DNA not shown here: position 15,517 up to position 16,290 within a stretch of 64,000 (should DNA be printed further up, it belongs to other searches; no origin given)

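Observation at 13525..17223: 1232-aa orphan membrane protein with a probable leaderless start, divergent from nusA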

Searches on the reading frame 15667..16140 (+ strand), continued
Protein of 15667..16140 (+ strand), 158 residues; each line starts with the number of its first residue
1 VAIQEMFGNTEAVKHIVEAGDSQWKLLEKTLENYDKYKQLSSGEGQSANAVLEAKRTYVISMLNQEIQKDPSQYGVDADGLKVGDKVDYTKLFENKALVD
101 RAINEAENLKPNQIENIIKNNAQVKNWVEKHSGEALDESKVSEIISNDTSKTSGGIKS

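Call 103: search_solved_structures(query=A4, max_evalue=10, show_alignments=3)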
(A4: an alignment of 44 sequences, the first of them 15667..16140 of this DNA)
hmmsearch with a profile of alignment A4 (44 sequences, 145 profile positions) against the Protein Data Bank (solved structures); distinct sequences matched with E-value up to 10: 25.
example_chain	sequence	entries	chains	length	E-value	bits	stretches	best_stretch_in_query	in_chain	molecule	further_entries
3cmu_A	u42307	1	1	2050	7.4e-18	67.7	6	65-138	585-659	Protein recA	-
3cmt_A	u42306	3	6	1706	4.5e-15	58.7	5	65-138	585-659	Protein recA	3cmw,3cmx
3cmv_A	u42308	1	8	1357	3.4e-12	49.3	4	65-138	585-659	Protein recA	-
8i2e_B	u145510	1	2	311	0.0084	18.9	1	4-36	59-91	Probable peptidoglycan endopeptidase LytE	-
2qvs_B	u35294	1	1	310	0.042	16.6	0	18-57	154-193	cAMP-dependent protein kinase type II-alpha regulatory subunit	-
1n03_A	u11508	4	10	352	0.069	15.9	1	65-137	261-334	RecA protein | REC A | Protein RecA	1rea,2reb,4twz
2rec_A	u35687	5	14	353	0.069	15.9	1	65-137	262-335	RECA | Protein RecA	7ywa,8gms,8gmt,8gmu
1u94_A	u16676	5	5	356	0.07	15.9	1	65-137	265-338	RecA protein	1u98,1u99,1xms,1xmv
8trg_A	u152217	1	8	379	0.077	15.7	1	65-137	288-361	Protein RecA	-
9d2f_b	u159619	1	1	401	0.082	15.7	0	18-57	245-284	cAMP-dependent protein kinase type II-alpha regulatory subunit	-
3j4q_B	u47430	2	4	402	0.083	15.6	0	18-57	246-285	cAMP-dependent protein kinase type II-alpha regulatory subunit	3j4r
3i7f_A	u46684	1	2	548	0.11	15.3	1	96-128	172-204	Aspartyl-tRNA synthetase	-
9uaq_A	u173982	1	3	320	0.12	15.1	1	75-134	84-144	H3-PrAC-5350A,2-dehydro-3-deoxyphosphogluconate aldolase/4-hydroxy-2-oxoglutarate aldolase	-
9ucl_A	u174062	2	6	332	0.13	15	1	75-134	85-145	H3-PrAC-5350A,2-dehydro-3-deoxyphosphogluconate aldolase/4-hydroxy-2-oxoglutarate aldolase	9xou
7jy6_A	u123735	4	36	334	0.17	14.6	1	65-134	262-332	Protein RecA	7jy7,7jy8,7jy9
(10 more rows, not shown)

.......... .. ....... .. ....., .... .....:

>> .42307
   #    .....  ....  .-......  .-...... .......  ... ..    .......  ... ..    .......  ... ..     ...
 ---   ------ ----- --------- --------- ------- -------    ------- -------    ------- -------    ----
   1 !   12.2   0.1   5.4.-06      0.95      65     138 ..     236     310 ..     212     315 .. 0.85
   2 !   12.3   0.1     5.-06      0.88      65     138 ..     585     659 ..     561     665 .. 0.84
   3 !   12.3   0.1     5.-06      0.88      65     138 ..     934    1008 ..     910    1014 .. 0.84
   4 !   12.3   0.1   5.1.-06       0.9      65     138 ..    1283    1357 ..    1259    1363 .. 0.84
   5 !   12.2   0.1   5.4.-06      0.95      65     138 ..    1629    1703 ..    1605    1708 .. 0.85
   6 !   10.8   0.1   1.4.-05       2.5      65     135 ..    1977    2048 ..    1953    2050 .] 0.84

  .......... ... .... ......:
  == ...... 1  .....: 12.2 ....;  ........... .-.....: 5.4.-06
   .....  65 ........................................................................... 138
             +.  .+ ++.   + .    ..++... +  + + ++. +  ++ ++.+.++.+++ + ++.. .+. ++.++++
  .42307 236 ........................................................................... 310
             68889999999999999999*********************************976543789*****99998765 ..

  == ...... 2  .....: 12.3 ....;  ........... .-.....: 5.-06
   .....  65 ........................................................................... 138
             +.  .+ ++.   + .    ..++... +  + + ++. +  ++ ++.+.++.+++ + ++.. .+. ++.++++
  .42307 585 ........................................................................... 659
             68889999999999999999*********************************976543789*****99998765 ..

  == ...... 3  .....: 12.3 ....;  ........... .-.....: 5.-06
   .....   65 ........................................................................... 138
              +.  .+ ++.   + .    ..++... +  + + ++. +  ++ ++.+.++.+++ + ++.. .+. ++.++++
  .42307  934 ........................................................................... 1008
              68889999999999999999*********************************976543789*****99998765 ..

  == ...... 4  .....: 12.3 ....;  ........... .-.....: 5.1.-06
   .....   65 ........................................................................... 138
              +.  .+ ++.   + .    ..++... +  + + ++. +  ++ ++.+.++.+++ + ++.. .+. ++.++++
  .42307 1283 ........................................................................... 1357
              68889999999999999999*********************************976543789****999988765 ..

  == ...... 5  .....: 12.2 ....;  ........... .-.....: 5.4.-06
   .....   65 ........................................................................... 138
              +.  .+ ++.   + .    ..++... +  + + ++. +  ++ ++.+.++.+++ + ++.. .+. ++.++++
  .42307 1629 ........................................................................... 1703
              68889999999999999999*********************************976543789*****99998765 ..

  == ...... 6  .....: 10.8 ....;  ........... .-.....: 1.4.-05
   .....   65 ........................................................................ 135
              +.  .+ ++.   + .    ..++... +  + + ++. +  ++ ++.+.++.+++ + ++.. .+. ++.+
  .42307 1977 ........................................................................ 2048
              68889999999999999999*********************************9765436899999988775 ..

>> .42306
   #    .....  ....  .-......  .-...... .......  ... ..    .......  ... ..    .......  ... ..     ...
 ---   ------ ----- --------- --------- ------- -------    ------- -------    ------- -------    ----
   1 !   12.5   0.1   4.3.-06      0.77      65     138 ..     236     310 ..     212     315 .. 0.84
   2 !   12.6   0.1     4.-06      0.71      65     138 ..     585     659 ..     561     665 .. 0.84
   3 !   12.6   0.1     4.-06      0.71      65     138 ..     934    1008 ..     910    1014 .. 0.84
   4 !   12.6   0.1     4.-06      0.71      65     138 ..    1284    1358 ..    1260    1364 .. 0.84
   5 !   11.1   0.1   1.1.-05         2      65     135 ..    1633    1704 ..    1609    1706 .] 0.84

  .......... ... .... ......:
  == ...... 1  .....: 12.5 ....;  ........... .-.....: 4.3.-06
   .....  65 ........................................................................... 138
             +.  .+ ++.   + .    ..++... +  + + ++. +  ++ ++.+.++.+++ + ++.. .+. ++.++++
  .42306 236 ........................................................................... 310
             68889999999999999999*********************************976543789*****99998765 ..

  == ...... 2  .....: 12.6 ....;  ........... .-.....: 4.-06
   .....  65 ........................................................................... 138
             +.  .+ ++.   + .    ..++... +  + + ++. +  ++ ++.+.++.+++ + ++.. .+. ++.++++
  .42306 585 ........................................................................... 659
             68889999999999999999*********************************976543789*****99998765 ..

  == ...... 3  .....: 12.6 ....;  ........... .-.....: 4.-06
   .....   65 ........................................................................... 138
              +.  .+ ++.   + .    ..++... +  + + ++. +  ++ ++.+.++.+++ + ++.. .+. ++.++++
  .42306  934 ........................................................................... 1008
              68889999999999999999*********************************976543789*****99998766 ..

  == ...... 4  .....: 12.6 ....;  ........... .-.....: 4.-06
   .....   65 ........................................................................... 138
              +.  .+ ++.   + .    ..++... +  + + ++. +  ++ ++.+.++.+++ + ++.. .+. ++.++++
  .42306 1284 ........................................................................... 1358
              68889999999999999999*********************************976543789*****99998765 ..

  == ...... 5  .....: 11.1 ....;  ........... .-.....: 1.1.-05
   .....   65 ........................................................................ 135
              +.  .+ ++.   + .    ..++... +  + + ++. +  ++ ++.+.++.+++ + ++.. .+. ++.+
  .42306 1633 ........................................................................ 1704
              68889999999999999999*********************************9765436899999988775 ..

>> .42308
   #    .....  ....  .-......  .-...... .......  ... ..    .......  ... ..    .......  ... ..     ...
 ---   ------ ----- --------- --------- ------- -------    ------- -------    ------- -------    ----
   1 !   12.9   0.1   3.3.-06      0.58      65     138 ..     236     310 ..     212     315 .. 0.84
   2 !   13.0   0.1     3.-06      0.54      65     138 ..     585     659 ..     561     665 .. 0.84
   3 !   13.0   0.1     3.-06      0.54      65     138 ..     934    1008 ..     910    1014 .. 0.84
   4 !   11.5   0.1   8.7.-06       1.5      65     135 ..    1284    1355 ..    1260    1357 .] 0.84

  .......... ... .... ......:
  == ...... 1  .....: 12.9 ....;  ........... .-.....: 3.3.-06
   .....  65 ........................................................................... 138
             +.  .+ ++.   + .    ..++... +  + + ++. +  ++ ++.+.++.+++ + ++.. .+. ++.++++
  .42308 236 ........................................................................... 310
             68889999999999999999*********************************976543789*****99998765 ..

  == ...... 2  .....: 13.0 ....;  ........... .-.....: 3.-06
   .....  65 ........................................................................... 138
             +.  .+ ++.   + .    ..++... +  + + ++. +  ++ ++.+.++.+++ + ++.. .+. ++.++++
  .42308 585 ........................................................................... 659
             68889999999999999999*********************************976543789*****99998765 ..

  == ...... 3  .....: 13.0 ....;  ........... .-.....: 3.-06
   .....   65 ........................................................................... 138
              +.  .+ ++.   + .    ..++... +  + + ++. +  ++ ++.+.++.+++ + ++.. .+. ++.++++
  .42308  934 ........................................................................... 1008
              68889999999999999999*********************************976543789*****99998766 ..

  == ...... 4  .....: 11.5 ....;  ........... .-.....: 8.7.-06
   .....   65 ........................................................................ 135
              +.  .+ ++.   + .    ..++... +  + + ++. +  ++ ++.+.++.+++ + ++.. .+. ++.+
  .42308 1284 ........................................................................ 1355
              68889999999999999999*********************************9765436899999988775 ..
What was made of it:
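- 15691..16122 (+): aa 723-866: conserved module. A LysM-derived start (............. ... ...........) with a long helical insertion and a helical extension. LytE LysM matches in PDB sequences at E 0.008 (call 103).
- On LysM domain (PF01476): The family profile matches LytE's LysM at E 0.008 (call 103).
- Closest known: LysM-domain proteins. Same: It also matches LytE's LysM in PDB sequences (call 103).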
